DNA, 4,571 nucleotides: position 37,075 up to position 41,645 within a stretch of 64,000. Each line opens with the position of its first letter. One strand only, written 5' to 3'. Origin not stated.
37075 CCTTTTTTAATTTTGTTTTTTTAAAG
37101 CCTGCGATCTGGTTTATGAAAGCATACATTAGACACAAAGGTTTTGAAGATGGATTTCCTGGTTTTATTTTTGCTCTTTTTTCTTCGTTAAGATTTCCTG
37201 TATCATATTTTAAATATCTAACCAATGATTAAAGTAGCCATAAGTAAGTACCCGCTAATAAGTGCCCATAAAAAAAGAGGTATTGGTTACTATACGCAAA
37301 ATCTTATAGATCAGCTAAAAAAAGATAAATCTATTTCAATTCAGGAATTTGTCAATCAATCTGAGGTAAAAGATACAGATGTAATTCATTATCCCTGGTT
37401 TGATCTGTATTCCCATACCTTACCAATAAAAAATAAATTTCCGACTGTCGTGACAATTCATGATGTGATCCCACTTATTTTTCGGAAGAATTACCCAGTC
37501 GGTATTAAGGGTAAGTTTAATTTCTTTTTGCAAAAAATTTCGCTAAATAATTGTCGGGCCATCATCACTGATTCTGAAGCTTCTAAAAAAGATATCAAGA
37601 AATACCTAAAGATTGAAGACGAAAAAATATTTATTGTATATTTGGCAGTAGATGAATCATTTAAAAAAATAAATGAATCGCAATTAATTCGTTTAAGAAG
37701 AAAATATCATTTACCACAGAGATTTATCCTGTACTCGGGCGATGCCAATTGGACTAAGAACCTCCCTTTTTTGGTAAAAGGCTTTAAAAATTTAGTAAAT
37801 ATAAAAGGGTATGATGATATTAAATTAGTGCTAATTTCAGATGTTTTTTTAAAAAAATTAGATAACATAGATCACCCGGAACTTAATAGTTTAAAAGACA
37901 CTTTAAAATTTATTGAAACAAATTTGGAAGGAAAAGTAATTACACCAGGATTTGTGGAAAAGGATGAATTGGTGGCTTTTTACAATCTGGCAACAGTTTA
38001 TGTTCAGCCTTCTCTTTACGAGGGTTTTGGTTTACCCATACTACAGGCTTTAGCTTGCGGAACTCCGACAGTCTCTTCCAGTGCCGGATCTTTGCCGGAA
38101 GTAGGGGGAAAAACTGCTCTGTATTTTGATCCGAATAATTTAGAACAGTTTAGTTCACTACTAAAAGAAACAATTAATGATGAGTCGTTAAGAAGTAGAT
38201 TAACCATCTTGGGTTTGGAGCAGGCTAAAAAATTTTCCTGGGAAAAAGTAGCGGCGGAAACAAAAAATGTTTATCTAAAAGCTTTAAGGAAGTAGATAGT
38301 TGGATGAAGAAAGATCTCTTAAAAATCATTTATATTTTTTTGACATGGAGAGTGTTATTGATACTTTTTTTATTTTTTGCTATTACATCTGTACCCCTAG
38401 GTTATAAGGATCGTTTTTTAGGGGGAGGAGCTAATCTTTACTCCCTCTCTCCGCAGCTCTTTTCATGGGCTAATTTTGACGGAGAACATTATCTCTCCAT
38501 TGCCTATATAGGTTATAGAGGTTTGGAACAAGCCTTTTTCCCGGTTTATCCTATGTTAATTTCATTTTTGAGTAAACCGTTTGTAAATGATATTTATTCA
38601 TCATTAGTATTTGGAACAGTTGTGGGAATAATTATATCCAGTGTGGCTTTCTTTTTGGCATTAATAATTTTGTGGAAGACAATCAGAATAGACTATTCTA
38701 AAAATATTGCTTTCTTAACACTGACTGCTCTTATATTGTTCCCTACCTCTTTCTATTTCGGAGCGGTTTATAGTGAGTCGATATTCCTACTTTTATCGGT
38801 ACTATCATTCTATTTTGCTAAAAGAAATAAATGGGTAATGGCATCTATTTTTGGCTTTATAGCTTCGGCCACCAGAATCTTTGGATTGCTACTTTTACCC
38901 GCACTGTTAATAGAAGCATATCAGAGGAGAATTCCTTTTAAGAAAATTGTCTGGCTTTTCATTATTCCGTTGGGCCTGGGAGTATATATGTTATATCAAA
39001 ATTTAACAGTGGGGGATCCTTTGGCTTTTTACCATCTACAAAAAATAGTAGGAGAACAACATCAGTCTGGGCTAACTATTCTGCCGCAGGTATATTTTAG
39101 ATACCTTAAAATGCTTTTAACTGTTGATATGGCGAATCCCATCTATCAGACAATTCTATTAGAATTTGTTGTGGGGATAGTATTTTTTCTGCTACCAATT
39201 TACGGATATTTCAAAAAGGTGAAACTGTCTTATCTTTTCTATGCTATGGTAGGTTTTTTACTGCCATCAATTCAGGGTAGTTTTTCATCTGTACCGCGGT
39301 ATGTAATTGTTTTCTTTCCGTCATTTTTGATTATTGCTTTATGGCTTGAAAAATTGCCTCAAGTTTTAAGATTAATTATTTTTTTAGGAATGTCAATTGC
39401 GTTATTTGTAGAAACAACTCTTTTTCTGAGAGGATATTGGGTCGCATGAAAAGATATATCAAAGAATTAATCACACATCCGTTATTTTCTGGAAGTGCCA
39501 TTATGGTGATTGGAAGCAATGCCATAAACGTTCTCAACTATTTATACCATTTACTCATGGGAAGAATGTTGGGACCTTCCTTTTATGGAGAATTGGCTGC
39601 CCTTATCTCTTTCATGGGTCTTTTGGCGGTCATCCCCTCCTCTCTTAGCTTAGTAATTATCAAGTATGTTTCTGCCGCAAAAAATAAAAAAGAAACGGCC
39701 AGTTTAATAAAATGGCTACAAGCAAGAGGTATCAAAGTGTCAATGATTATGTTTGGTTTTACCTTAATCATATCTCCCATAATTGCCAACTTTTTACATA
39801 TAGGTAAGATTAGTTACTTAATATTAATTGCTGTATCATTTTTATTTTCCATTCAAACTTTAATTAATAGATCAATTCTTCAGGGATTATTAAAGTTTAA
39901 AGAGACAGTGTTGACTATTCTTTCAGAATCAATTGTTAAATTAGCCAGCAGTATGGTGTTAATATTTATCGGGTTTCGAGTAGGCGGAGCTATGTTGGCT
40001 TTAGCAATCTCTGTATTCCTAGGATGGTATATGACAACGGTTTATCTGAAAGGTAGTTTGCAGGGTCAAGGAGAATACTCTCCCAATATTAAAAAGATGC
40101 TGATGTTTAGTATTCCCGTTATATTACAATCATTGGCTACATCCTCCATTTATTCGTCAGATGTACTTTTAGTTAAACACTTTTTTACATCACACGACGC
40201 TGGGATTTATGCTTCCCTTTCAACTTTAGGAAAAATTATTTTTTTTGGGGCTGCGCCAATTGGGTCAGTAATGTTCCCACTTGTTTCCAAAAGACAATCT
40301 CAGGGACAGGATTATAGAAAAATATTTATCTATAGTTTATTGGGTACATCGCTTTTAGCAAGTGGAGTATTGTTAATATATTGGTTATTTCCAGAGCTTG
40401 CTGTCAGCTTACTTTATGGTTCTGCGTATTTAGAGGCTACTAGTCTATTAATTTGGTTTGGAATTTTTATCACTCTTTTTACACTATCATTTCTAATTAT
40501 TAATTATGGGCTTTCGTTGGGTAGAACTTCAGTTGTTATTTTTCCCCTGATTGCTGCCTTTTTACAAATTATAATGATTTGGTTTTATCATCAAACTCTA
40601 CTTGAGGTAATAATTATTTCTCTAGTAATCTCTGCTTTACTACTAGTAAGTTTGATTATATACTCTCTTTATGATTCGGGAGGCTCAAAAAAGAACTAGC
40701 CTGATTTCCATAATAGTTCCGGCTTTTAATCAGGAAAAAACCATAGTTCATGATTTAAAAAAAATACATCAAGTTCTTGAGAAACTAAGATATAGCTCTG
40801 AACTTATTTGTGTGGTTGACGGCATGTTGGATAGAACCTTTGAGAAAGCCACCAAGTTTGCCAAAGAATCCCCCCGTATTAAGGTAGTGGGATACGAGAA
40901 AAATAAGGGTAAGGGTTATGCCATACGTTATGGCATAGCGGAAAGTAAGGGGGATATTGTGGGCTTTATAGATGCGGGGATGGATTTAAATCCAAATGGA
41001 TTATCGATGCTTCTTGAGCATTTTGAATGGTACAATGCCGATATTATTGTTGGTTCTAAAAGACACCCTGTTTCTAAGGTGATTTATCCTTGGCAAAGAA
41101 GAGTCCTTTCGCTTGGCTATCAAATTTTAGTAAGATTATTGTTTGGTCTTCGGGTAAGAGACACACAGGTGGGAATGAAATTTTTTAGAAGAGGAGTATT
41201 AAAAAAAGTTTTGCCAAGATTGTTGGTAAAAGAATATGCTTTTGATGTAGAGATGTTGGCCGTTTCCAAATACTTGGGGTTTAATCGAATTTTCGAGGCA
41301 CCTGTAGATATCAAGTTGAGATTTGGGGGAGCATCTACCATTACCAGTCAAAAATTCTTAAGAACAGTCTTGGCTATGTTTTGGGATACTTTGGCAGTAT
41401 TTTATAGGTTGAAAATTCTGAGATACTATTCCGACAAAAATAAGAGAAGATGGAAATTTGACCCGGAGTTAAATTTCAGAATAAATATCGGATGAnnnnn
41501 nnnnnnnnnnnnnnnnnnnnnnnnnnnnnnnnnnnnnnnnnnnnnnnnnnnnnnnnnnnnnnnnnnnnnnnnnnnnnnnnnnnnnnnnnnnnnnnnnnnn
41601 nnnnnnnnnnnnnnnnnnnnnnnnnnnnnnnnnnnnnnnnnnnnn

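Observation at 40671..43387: Repeated 'GtrB/Dpm1-like GT2 + GT-C membrane protein' modules (two-step lipid-monosaccharide glycosylation)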

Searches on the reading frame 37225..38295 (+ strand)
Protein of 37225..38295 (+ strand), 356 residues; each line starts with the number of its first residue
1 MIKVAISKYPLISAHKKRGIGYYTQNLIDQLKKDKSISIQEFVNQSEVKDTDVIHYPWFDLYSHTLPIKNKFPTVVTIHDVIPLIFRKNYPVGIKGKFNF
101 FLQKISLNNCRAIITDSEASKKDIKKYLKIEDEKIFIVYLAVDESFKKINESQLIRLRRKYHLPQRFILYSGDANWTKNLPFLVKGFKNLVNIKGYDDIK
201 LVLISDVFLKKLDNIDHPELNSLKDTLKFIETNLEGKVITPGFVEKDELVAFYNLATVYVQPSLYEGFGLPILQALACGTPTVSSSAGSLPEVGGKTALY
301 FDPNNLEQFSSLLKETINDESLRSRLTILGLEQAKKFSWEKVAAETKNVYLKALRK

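Call 12: search_protein_families(library=pfam, proteins=[window:37225-38295:+], max_evalue=0.1)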
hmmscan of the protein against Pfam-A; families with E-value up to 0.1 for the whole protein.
window:37225-38295:+ (356 aa): 5 families
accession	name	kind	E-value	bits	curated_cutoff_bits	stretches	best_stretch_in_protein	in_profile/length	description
PF00534.26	Glycos_transf_1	-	7.2e-25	87.9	26.4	1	165-326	15-165/172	Glycosyl transferases group 1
PF13692.12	Glyco_trans_1_4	-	2e-20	73.9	27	1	167-319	3-142/142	Glycosyl transferases group 1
PF13439.12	Glyco_transf_4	-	1.2e-10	42.1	28.5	1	50-145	72-169/170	Glycosyltransferase Family 4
PF20706.3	GT4-conflict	-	6.8e-05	22.4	26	1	246-286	272-312/385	Family 4 Glycosyltransferase in conflict systems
PF13524.12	Glyco_trans_1_2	-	0.00076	19.9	25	1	240-333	31-128/144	Glycosyl transferase-like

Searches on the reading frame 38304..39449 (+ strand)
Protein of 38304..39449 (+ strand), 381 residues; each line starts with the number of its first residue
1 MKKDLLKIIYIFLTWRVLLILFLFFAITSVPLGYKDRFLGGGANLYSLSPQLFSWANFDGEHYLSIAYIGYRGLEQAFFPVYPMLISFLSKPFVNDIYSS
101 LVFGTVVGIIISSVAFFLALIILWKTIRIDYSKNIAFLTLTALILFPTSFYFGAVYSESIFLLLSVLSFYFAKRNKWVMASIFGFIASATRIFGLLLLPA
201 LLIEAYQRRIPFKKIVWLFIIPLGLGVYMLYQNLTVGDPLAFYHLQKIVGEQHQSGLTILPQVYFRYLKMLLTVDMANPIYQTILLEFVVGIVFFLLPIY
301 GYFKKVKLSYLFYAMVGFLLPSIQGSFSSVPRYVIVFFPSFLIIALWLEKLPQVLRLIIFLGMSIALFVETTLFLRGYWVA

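Call 12: search_protein_families(library=pfam, proteins=[window:38304-39449:+], max_evalue=0.1)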
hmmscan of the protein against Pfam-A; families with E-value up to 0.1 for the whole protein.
window:38304-39449:+ (381 aa): 1 family
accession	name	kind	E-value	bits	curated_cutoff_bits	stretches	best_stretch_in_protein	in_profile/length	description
PF04188.19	Mannosyl_trans2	-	1.6e-10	41.3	22.4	1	55-201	58-209/443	Mannosyltransferase (PIG-V)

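Call 72: search_protein_families(library=ncbifam, proteins=[window:38304-39449:+], max_evalue=0.00001)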
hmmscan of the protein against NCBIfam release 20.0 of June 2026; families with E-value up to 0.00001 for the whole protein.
window:38304-39449:+ (381 aa): 0 families

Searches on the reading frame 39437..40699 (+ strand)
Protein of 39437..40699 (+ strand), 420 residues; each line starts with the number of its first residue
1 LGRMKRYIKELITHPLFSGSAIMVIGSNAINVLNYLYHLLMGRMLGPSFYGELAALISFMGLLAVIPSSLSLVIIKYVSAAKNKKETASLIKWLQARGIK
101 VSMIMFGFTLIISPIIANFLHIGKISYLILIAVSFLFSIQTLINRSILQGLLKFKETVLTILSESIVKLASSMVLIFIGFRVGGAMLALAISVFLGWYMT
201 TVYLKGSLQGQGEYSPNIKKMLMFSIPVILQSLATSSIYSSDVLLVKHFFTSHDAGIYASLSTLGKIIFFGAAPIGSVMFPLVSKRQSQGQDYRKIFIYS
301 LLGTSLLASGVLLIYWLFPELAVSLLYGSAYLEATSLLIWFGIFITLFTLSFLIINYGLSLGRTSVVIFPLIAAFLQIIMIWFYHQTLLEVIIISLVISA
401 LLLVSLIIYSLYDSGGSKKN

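Call 4: search_protein_families(library=pfam, proteins=[window:39437-40699:+], max_evalue=0.01)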
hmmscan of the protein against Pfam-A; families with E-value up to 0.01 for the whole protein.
window:39437-40699:+ (420 aa): 2 families
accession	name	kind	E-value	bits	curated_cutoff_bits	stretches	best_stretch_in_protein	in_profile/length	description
PF13440.11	Polysacc_synt_3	-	2.8e-20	73.2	23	1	41-334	2-291/293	Polysaccharide biosynthesis protein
PF01943.22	Polysacc_synt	-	4.3e-18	66.1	28.2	1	21-285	6-272/274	Polysaccharide biosynthesis protein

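Call 72: search_protein_families(library=ncbifam, proteins=[window:39437-40699:+], max_evalue=0.00001)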
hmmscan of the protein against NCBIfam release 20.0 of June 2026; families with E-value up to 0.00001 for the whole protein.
window:39437-40699:+ (420 aa): 0 families

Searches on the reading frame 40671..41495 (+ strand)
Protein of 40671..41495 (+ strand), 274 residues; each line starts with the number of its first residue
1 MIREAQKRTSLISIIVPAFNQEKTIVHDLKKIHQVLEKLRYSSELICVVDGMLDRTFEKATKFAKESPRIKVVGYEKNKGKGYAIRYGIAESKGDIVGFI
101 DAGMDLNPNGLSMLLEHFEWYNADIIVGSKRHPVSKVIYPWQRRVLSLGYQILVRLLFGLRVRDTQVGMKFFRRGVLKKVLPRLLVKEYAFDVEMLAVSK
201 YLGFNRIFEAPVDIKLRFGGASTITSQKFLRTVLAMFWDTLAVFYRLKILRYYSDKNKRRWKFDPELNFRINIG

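Call 4: search_protein_families(library=pfam, proteins=[window:40671-41495:+], max_evalue=0.01)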
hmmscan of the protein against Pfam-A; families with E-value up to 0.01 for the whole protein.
window:40671-41495:+ (274 aa): 2 families
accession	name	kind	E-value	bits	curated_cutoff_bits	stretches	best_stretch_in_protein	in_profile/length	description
PF00535.33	Glycos_transf_2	-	3.5e-23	82.8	23.3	1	13-180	1-167/168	Glycosyl transferase family 2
PF13641.12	Glyco_tranf_2_3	-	0.0001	22.9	27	1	12-126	3-119/230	Glycosyltransferase like family 2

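Call 6: search_protein_families(library=ncbifam, proteins=[window:40671-41495:+], max_evalue=0.01)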
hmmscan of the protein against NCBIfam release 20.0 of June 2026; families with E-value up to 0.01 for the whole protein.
window:40671-41495:+ (274 aa): 22 families
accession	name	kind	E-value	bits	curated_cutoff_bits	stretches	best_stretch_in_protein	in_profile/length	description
TIGR03937.1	PgaC_IcaA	equivalog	5.7e-17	61.8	422.3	1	6-119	41-151/407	poly-beta-1,6-N-acetyl-D-glucosamine synthase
NF047588.1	GlcsyltransPgfSStrep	equivalog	2.9e-14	53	500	1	12-180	3-167/308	glycosyltransferase PgfS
NF010496.0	PRK13915.1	equivalog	2.5e-12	46.5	262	1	5-104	26-127/307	glucosyl-3-phosphoglycerate synthase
NF007482.0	PRK10073.1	equivalog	7.9e-12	44.8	423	1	7-125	3-117/334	glycosyltransferase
NF047683.1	TeichurnBiosyTuaG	equivalog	3.2e-10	40.1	400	1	8-113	4-106/252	teichuronic acid biosynthesis protein TuaG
NF058614.1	PPMAGASynPpgS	equivalog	2.3e-09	37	370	1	14-215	4-197/226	polyprenyl-phospho-N-acetylgalactosaminyl synthase PpgS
NF007986.1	PRK10714.1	equivalog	1.9e-08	33.7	529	1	10-180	6-172/316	undecaprenyl-phosphate 4-deoxy-4-formamido-L-arabinose transferase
TIGR04283.1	glyco_like_mftF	equivalog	2.6e-08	33.7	182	1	12-116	1-95/221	TIGR04283 family arsenosugar biosynthesis glycosyltransferase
TIGR03111.1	glyc2_xrt_Gpos1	hypoth_equivalog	3.2e-08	32.8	363.95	1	6-120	45-158/439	TIGR03111 family XrtG-associated glycosyltransferase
NF041875.1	EPS_EpsD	equivalog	7.8e-08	32.1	370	1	12-142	1-129/325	exopolysaccharide biosynthesis glycosyltransferase EpsD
NF041391.1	DPhHxTase_Halo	equivalog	1.1e-06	27.8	375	1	18-218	3-187/213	dolichyl-phosphate hexose transferase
TIGR04182.1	glyco_TIGR04182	equivalog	1.8e-06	27.6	325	1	12-223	2-199/293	S-layer glycoprotein N-glycosyltransferase AglJ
TIGR04017.1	WcaA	equivalog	2e-06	27.7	495.75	1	9-122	4-114/279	colanic acid biosynthesis glycosyltransferase WcaA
NF007453.0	PRK10018.1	equivalog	3.8e-06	26.8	382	1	7-120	3-113/280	colanic acid biosynthesis glycosyltransferase WcaA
NF038302.1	EPS_HpsE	equivalog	4e-06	26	300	1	12-102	3-95/307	hormogonium polysaccharide biosynthesis glycosyltransferase HpsE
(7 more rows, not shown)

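Call 13: search_solved_structures(query=window:40671-41495:+, max_evalue=0.001)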
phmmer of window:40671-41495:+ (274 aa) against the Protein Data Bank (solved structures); distinct sequences matched with E-value up to 0.001: 21.
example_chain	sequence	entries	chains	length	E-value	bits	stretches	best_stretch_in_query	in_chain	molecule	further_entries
5mlz_A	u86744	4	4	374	1.7e-15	60.6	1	11-228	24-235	Dolichol monophosphate mannose synthase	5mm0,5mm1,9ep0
5eke_A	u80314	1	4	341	1.7e-12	50.8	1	9-134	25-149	Uncharacterized glycosyltransferase sll0501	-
5ekp_C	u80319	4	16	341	1.7e-12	50.8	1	9-134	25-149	Uncharacterized glycosyltransferase sll0501 | Glycosyltransferase sll0501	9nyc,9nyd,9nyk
9nye_A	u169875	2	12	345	1.8e-12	50.7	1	9-134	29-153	Glycosyltransferase sll0501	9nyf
2z87_A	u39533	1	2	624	1.8e-09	40.9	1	6-119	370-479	Chondroitin synthase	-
2z86_A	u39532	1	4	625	1.8e-09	40.9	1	6-119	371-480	Chondroitin synthase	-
6p61_A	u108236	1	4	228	4.3e-08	36.4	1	6-123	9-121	Glycosyltransferase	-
8vh7_A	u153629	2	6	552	1.6e-06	31.2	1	2-102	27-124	Heparosan synthase B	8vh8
8viw_A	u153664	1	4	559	1.6e-06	31.2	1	2-102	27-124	Heparosan synthase B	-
9bhc_C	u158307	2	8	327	9e-06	28.8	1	11-176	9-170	Undecaprenyl-phosphate 4-deoxy-4-formamido-L-arabinose transferase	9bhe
8vxh_A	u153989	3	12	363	1.2e-05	28.4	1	11-176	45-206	Undecaprenyl-phosphate 4-deoxy-4-formamido-L-arabinose transferase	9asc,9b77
9hwj_A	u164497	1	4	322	2.9e-05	27.1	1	11-180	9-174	Undecaprenyl-phosphate 4-deoxy-4-formamido-L-arabinose transferase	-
9omj_A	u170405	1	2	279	7.8e-05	25.7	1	12-118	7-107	Glycosyltransferase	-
9omm_A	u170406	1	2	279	8.1e-05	25.6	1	12-118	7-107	Glycosyltransferase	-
9omh_A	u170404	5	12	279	8.1e-05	25.6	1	12-118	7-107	Glycosyltransferase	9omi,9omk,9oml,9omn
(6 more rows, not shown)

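Call 96: find_related_loci(query=window:40671-41495:+, collection=metagenome_contigs, flank=10000)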
Query window:40671-41495:+ (274 aa) in metagenome_contigs; peptide patterns used: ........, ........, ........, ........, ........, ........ (x = any residue, [..] = any of these).
304 stretches matched a pattern; 237 encode a relative of the query (tblastn E <= 1e-3); the best 80 are kept; 80 distinct loci.
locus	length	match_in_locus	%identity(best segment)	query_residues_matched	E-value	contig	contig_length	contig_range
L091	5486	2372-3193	76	1-274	3e-145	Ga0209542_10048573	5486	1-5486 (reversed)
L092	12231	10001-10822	76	1-274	3e-144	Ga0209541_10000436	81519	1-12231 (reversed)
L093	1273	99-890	80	10-273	2e-157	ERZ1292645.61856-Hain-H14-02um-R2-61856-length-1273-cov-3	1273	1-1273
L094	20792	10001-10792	77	11-274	6e-143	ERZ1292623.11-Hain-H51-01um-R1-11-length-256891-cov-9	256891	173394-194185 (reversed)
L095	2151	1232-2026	77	10-274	2e-152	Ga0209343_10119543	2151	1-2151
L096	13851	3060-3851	77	11-274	7e-142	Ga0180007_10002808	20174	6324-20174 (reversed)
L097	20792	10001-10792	75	11-274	3e-141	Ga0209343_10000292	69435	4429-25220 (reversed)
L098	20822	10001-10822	74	1-274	2e-141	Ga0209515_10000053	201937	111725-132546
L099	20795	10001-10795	75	10-274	4e-141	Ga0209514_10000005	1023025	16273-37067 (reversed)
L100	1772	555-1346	76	11-274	2e-152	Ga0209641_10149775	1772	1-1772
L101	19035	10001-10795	76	10-274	7e-141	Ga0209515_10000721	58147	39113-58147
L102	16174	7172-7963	74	10-273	7e-141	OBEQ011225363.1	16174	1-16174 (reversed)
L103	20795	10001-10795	76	10-274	6e-141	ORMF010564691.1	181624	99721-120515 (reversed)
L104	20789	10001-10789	75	11-273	4e-140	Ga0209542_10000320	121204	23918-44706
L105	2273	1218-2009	77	12-274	5e-149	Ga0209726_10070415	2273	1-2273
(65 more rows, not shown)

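Call 109: search_solved_structures(query=A6, max_evalue=0.000001)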
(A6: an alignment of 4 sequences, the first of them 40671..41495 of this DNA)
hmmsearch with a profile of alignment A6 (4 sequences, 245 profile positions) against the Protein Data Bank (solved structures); distinct sequences matched with E-value up to 0.000001: 32.
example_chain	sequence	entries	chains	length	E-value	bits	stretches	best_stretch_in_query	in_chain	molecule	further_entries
5mlz_A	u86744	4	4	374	5.4e-35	124.5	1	8-235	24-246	Dolichol monophosphate mannose synthase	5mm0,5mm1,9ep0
5eke_A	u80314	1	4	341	4.5e-27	98.5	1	6-178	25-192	Uncharacterized glycosyltransferase sll0501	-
5ekp_C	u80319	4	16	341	4.7e-27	98.5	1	6-178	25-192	Uncharacterized glycosyltransferase sll0501 | Glycosyltransferase sll0501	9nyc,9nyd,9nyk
9nye_A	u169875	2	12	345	4.8e-27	98.4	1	6-178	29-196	Glycosyltransferase sll0501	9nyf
9bhc_C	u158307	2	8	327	3.5e-25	92.4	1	6-233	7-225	Undecaprenyl-phosphate 4-deoxy-4-formamido-L-arabinose transferase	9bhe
8vxh_A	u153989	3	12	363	4.6e-25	91.9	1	6-233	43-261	Undecaprenyl-phosphate 4-deoxy-4-formamido-L-arabinose transferase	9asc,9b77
2z87_A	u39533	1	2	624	5.3e-25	91.7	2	4-118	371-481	Chondroitin synthase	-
2z86_A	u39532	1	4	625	5.3e-25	91.7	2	4-118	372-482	Chondroitin synthase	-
9hwj_A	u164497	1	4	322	3.1e-23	85.9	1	7-233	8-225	Undecaprenyl-phosphate 4-deoxy-4-formamido-L-arabinose transferase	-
8vh7_A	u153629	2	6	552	9.4e-17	64.7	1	6-115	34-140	Heparosan synthase B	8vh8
8viw_A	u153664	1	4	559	9.9e-17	64.7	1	6-115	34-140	Heparosan synthase B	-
6p61_A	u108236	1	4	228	3e-16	63.1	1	4-111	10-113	Glycosyltransferase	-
5hea_A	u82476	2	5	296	6.9e-15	58.6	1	7-124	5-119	Putative glycosyltransferase (GalT1)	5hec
3bcv_A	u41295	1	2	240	3.3e-14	56.4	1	6-144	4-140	Putative glycosyltransferase protein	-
5tze_C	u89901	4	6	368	4.8e-12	49.3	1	9-123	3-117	Glycosyl transferase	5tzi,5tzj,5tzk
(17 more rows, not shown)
